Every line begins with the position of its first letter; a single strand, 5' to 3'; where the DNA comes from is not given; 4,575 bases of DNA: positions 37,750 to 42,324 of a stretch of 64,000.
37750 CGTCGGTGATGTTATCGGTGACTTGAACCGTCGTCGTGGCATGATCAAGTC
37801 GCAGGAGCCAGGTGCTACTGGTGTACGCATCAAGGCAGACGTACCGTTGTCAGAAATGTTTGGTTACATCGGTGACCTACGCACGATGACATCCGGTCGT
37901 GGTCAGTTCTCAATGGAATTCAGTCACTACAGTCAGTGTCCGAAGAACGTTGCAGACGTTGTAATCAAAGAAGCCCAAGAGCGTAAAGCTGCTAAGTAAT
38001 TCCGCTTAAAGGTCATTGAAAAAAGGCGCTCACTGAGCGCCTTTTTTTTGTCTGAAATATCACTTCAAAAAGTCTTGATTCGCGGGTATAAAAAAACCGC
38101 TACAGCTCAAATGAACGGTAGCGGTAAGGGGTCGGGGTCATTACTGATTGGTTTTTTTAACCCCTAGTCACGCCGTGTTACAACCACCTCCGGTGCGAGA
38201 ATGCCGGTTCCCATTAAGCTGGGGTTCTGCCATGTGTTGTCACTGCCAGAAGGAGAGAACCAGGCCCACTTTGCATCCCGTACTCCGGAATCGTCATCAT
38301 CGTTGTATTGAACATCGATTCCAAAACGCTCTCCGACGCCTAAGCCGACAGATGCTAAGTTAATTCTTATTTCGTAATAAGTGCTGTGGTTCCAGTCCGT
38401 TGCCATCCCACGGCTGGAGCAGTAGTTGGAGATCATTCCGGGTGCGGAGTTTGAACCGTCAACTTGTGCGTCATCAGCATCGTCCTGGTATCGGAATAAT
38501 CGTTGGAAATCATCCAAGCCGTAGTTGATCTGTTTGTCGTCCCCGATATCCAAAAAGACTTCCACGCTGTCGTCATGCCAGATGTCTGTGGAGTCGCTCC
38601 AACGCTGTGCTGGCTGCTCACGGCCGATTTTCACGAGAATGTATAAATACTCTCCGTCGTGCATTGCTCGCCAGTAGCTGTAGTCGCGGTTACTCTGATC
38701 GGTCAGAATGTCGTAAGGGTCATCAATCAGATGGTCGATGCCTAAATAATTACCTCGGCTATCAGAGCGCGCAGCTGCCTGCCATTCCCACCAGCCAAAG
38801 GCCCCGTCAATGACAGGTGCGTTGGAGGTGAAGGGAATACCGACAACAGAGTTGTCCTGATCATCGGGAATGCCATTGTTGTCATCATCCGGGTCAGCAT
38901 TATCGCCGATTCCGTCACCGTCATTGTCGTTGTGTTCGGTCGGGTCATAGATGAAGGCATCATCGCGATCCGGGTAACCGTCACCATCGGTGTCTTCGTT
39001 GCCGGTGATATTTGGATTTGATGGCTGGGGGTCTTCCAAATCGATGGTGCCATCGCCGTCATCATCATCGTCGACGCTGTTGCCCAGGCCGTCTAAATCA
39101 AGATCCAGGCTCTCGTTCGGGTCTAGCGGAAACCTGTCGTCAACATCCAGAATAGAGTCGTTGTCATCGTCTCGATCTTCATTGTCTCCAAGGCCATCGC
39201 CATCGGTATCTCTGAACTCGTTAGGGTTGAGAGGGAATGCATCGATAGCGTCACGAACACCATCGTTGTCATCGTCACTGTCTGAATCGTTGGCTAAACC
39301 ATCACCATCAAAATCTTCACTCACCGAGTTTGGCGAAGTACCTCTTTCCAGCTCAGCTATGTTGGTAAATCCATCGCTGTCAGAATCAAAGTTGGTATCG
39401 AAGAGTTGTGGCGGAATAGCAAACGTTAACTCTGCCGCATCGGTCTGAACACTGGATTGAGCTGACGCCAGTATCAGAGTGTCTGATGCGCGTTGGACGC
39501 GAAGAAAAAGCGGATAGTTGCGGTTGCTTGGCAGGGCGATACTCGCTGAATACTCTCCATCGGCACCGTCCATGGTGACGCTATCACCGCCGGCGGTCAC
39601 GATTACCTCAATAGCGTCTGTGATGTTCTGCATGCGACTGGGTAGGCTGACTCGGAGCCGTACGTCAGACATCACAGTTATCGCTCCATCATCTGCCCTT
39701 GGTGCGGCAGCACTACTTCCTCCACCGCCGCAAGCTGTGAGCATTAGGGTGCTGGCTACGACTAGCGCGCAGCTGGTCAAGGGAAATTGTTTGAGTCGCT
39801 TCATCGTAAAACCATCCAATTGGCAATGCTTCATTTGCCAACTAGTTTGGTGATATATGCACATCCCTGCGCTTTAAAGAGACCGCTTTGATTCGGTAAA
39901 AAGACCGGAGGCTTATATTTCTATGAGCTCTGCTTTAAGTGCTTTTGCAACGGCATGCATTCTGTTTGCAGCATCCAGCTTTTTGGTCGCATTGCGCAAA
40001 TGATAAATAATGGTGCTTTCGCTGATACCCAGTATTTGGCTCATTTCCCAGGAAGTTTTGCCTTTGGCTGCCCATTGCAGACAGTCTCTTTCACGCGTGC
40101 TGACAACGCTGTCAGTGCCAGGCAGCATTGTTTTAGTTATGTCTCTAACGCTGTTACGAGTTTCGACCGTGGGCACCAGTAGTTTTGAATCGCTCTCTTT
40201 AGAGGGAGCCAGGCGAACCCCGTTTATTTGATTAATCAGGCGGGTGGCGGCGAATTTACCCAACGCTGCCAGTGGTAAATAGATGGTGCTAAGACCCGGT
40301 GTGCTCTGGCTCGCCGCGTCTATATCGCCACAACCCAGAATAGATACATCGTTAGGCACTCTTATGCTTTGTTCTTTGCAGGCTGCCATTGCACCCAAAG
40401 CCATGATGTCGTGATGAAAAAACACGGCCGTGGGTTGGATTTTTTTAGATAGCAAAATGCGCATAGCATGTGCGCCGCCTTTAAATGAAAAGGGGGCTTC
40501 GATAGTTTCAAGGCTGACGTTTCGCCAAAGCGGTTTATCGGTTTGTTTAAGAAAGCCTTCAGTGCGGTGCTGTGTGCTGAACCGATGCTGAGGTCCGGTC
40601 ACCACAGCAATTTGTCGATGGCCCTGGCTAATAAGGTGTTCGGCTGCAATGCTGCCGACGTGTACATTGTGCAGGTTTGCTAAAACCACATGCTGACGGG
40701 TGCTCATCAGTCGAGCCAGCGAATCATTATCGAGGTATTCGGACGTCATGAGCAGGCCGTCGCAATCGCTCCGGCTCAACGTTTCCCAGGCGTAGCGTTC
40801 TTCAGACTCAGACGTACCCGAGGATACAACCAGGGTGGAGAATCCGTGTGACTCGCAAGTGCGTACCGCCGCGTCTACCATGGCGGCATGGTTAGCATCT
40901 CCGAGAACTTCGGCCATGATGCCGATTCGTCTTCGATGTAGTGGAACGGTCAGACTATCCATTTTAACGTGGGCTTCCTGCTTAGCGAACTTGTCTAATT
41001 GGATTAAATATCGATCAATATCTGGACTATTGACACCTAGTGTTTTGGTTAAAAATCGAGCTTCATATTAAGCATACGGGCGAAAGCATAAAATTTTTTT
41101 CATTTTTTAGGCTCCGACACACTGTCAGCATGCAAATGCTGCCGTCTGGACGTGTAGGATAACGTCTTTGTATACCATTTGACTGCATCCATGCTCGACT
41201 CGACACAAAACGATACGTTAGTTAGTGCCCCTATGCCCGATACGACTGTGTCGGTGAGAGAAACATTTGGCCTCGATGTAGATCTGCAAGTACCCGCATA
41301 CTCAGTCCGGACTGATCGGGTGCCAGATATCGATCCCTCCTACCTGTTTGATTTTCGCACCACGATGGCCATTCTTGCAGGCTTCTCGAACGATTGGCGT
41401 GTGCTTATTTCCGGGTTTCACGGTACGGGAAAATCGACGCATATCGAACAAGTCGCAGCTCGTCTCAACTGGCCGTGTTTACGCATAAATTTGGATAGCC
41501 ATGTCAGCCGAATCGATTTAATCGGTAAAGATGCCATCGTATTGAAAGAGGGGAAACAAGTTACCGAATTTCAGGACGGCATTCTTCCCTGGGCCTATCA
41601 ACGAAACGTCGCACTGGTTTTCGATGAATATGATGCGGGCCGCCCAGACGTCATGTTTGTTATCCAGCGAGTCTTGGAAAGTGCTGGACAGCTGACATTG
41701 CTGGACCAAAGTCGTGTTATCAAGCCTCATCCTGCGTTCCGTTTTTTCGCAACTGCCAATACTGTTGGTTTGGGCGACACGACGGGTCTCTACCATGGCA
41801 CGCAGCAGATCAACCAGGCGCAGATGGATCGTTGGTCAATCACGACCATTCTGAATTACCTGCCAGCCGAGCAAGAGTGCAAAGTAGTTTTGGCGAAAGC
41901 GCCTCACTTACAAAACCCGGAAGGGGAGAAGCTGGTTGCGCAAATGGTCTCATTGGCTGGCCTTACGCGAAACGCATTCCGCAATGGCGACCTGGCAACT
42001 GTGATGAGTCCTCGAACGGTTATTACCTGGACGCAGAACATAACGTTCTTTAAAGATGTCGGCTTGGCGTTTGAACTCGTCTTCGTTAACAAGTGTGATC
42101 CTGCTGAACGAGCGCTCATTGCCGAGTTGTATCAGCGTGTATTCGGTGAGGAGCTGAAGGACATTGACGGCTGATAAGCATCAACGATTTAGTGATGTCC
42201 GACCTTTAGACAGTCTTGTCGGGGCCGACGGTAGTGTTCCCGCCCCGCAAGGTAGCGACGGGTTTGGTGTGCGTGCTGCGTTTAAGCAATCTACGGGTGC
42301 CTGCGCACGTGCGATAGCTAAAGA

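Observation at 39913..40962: Domain-swapped regulator: LacI sugar-binding core carrying a quorum-sensing LuxR-type HTH at the C-terminus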

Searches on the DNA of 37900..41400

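Call 63: search_rna_families(source=window, start=37900, end=41400, threshold=evalue, max_evalue=1)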
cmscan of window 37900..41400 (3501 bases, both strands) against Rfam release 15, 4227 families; matches with E-value up to 1: 4.
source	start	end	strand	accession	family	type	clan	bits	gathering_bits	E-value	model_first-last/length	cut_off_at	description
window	38019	38083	-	RF02057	STnc40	Gene; sRNA;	-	28.7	45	0.039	1-70/70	no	Salmonella enterica sRNA STnc40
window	38015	38051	+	RF02629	RmaA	Gene; sRNA;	-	25.6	57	0.19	12-48/113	no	Regulator of motility and amylovoran A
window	38019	38047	-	RF02629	RmaA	Gene; sRNA;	-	23.3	57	0.66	16-44/113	no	Regulator of motility and amylovoran A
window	37975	38049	+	RF00506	Thr_leader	Cis-reg; leader;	-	23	55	0.32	1-118/118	no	Threonine operon leader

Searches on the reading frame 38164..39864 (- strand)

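Call 15: search_protein_families(library=pfam, proteins=[window:38164-39864:-], max_evalue=0.001)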
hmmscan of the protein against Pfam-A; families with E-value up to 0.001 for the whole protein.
window:38164-39864:- (566 aa): 2 families
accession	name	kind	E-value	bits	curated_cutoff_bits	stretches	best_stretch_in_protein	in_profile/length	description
PF06452.16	CBM9_1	-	9.2e-26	91.3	23.4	1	397-556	34-182/185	Carbohydrate family 9 binding domain-like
PF02412.23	TSP_3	-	4.5e-05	23.5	25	0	313-338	2-27/36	Thrombospondin type 3 repeat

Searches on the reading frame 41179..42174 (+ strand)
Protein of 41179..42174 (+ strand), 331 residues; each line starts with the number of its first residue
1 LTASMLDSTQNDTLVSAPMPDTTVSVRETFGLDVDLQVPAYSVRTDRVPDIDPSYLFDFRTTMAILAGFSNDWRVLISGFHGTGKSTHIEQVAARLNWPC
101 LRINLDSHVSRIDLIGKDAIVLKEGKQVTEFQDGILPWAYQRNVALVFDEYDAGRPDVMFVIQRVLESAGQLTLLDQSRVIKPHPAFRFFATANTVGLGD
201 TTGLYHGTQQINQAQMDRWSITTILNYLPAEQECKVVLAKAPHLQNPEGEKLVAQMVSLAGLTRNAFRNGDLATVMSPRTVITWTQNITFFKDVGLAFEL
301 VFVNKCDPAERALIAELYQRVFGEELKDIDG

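Call 15: search_protein_families(library=pfam, proteins=[window:41179-42174:+], max_evalue=0.001)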
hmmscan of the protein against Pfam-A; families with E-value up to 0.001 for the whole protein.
window:41179-42174:+ (331 aa): 4 families
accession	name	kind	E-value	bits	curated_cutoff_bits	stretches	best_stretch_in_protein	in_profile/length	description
PF12556.13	CobS_N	-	1.2e-15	57.3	22.2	1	19-48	5-34/34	Cobaltochelatase CobS subunit N terminal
PF07728.20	AAA_5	-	1.5e-10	41.6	22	1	75-199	2-126/139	AAA domain (dynein-related subfamily)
PF00004.35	AAA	-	0.00021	22.2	21.2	1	75-158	1-73/131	ATPase family associated with various cellular activities (AAA)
PF07726.17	AAA_3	-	0.00037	20.8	27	1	75-219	2-129/131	ATPase family associated with various cellular activities (AAA)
